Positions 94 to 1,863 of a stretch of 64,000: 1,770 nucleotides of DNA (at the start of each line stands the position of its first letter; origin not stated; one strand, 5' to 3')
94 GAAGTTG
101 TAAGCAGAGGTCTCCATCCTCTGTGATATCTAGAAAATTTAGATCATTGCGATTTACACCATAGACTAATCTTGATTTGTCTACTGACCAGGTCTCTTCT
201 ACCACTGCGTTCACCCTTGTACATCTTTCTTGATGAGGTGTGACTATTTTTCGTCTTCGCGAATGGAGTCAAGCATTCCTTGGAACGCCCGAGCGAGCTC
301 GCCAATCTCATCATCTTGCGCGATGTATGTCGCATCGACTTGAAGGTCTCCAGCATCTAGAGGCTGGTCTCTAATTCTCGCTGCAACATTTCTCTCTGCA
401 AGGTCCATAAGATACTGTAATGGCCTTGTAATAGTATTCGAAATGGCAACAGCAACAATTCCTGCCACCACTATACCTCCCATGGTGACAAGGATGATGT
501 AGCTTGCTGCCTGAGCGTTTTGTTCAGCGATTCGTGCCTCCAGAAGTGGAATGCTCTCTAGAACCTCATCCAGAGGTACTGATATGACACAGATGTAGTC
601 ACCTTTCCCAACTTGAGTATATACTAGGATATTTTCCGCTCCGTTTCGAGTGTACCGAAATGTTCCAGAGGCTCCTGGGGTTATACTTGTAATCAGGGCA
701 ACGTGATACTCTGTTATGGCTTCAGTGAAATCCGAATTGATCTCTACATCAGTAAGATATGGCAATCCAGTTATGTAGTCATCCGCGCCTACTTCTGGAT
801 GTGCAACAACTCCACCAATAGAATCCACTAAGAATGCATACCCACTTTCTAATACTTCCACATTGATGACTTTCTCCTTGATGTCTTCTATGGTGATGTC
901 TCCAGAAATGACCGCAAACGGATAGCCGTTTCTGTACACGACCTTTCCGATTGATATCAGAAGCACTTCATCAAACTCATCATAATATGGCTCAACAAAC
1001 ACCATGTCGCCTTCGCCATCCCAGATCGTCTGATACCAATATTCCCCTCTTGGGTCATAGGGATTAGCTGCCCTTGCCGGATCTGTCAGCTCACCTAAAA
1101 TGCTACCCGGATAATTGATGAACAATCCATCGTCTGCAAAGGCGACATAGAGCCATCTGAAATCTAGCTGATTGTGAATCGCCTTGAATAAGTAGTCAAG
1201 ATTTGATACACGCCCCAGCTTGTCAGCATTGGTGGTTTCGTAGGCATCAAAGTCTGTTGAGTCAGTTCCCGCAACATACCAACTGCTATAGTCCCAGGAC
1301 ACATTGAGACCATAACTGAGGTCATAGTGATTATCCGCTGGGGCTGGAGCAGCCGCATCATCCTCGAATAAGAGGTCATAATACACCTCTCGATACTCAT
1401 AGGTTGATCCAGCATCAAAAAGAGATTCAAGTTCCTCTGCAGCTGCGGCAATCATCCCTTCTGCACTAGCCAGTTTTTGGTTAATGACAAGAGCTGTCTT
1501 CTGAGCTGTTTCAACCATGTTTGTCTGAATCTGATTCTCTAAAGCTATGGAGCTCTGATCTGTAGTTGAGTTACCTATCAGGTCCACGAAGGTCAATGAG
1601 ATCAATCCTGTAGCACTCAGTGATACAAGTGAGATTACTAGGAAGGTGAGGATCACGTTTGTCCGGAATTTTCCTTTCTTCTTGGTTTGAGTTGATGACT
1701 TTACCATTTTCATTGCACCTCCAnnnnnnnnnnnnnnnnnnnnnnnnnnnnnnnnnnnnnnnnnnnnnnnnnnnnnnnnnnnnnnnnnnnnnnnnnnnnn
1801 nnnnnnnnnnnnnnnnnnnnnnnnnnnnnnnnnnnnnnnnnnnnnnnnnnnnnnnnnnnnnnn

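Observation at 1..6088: Minus-strand operon: beta-propeller/Zn-ribbon protein plus two paralogous Cache-HAMP sensors, one with a TPR-vWA output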

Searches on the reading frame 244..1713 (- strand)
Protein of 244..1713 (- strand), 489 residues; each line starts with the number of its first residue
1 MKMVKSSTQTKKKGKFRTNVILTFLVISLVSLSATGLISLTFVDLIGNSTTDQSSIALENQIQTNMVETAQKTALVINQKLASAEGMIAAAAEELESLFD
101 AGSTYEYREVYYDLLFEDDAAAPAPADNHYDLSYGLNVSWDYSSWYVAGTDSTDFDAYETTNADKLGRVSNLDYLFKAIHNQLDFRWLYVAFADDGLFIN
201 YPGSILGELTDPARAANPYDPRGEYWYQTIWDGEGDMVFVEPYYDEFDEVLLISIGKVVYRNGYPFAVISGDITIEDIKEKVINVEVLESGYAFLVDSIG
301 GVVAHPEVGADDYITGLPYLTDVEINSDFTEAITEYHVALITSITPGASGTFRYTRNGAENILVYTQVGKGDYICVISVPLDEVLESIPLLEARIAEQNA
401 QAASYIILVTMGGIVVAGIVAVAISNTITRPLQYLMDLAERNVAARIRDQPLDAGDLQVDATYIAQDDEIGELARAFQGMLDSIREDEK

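Call 3: search_protein_families(library=pfam, proteins=[window:244-1713:-], max_evalue=0.1)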
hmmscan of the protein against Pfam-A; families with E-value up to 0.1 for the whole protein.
window:244-1713:- (489 aa): 4 families
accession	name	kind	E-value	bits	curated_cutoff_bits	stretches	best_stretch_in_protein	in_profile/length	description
PF02743.24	dCache_1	-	1.9e-14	54.2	45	1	182-374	65-236/240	Cache domain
PF00672.30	HAMP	-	1.1e-07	32.6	25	1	424-486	2-53/53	HAMP domain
PF22673.2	MCP-like_PDC_1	-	3.7e-06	27.8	27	1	184-280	14-113/113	Methyl-accepting chemotaxis protein-like, first PDC sensor domain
PF17201.10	Cache_3-Cache_2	-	0.0032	17.2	27.7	1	272-387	185-292/299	Cache 3/Cache 2 fusion domain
